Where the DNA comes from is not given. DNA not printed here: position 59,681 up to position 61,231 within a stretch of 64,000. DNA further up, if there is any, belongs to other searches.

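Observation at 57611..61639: Single-polypeptide FAAL / carrier / alpha-oxoamine synthase with a dedicated thioesterase: a candidate long-chain amino-ketone (sphingoid-base-like) lipid pathway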

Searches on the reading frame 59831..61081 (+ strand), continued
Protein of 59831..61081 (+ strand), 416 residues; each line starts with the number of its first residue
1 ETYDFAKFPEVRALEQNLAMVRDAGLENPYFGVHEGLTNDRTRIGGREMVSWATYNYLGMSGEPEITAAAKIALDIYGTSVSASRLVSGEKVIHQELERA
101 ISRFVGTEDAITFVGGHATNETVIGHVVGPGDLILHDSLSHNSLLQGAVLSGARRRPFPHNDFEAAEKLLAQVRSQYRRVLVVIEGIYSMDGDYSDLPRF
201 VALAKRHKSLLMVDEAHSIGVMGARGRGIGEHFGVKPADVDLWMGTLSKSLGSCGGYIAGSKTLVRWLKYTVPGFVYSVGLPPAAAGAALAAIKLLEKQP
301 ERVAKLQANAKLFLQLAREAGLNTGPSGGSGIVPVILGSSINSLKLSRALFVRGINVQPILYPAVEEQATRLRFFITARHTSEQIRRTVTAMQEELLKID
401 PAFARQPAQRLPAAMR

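Call 56: search_solved_structures(query=window:59831-61081:+, max_evalue=1e-62, show_alignments=5)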
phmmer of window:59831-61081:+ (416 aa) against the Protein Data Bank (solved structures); distinct sequences matched with E-value up to 1e-62: 6.
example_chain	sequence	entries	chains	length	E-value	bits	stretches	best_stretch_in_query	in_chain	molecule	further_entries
8s1y_A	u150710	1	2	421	5e-67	230.1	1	38-393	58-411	8-amino-7-oxononanoate synthase/2-amino-3-ketobutyrate coenzyme A ligase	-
7poa_A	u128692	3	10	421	1.3e-66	228.7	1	38-393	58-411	8-amino-7-oxononanoate synthase/2-amino-3-ketobutyrate coenzyme A ligase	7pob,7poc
7yjo_B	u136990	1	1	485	1.3e-65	225.4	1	48-391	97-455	Long chain base biosynthesis protein 2a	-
7yjk_B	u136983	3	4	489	1.3e-65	225.4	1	48-391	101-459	Long chain base biosynthesis protein 2a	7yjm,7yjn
3a2b_A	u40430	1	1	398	2.4e-63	218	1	30-392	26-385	Serine palmitoyltransferase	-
8guh_A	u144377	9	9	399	2.4e-63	218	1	30-392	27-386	Serine palmitoyltransferase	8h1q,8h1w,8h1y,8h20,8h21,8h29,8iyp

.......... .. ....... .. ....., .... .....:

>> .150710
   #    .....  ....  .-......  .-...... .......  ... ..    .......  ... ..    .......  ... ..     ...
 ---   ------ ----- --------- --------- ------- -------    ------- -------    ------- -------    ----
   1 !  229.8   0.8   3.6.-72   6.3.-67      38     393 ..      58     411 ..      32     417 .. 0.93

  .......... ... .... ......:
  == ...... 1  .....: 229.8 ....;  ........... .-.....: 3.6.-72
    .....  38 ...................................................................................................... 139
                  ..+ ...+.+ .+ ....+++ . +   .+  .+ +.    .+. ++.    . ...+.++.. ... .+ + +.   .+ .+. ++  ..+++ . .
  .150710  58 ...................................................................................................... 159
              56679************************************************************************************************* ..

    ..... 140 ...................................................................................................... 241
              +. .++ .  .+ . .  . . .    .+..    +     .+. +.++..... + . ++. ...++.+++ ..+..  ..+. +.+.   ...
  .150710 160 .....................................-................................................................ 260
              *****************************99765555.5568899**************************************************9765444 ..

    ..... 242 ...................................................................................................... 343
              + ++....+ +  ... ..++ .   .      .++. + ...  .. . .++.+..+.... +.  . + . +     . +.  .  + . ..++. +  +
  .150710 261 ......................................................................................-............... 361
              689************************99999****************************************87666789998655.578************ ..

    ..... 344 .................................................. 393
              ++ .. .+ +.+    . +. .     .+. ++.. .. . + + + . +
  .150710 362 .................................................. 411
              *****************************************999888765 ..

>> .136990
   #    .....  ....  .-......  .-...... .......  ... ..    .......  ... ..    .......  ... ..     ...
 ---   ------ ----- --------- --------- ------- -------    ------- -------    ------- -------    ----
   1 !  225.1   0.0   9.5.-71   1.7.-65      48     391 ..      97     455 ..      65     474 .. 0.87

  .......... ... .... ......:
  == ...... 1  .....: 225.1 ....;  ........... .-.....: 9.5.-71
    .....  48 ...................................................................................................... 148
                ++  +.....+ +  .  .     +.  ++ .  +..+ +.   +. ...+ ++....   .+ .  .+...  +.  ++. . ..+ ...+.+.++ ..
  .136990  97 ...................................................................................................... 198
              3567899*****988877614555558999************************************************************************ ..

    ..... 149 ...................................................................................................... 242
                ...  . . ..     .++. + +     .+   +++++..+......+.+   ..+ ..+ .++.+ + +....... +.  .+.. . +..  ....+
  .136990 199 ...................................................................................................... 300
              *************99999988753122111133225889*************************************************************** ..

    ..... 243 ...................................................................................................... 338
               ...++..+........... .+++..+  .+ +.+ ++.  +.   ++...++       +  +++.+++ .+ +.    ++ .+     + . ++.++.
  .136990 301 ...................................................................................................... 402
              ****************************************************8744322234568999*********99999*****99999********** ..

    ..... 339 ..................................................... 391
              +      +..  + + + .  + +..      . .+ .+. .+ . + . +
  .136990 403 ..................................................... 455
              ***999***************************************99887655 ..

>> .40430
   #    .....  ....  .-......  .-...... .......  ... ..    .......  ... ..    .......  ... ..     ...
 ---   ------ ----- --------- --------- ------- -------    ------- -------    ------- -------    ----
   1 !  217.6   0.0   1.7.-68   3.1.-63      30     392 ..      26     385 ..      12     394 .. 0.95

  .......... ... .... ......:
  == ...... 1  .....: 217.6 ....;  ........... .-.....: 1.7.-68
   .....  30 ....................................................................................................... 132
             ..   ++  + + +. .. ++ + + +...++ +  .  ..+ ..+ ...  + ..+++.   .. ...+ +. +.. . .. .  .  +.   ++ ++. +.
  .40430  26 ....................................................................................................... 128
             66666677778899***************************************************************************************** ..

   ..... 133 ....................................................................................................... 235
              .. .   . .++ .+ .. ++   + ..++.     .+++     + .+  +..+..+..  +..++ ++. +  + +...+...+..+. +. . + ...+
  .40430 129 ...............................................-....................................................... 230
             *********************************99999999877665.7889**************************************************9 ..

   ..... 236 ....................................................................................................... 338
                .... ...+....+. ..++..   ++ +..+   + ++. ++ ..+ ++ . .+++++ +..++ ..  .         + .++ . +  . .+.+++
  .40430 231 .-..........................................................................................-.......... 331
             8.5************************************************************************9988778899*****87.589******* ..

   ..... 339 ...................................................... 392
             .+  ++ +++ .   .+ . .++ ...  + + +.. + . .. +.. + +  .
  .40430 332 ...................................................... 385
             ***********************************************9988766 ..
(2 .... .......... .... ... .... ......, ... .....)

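Call 76: search_protein_representatives(protein=window:59831-61081:+)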
Query: 416 residues. Proteins with E-value up to 0.001 (for the whole library): 22280; up to 1e-10: 13868; up to 1e-30: 4991. The best 150 are listed.
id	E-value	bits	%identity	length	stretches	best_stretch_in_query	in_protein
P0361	2.1e-184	629.8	44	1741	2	29-392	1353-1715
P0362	3.4e-164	563.2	63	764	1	1-402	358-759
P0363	1.6e-163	561.0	63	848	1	3-399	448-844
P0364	1.5e-162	557.9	63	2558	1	3-400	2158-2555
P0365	4.5e-162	556.2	60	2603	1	1-406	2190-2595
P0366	1.7e-161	554.4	60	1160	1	1-409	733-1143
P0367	2.9e-161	553.6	56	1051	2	2-400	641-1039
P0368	1.5e-159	547.9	61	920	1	2-399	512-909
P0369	5.5e-158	542.8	61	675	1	1-398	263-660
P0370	1.4e-157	541.5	60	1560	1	5-403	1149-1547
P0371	8.8e-157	538.8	58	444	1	2-407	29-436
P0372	2.3e-154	530.9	59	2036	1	2-404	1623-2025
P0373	3.2e-154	530.4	58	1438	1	4-399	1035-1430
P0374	5.3e-154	529.7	60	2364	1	3-400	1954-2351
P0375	9.7e-154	528.8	58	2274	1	3-400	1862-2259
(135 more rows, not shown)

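Call 86: search_protein_families(library=pfam, proteins=[L085:4365-9203:+], max_evalue=0.001)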
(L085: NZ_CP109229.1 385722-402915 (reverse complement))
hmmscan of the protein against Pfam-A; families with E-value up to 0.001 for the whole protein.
L085:4365-9203:+ (1612 aa): 8 families
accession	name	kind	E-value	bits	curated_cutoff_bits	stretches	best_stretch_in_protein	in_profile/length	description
PF00109.32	ketoacyl-synt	-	1.7e-70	237.9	20.8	1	2-280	5-252/252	Beta-ketoacyl synthase, N-terminal domain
PF00155.27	Aminotran_1_2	-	5.5e-46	157.8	19.7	1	1260-1602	2-359/361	Aminotransferase class I and II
PF00698.26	Acyl_transf_1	-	2.4e-38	132.8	32.7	1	568-863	2-265/319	Acyl transferase domain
PF02801.28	Ketoacyl-synt_C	-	2.2e-34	118.4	20.8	1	288-401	1-115/119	Beta-ketoacyl synthase, C-terminal domain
PF16197.11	KAsynt_C_assoc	-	3.5e-13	50.4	33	1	412-494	7-83/111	Ketoacyl-synthetase C-terminal extension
PF00550.31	PP-binding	-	5.6e-08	33.4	20.8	1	1101-1166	2-65/67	Phosphopantetheine attachment site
PF22336.2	RhiE-like_linker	-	3.2e-06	27.5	27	1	476-536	2-63/67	RhiE-like, KS-MAT linker domain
PF01053.26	Cys_Met_Meta_PP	-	0.00086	18.4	27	0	1304-1434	52-181/381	Cys/Met metabolism PLP-dependent enzyme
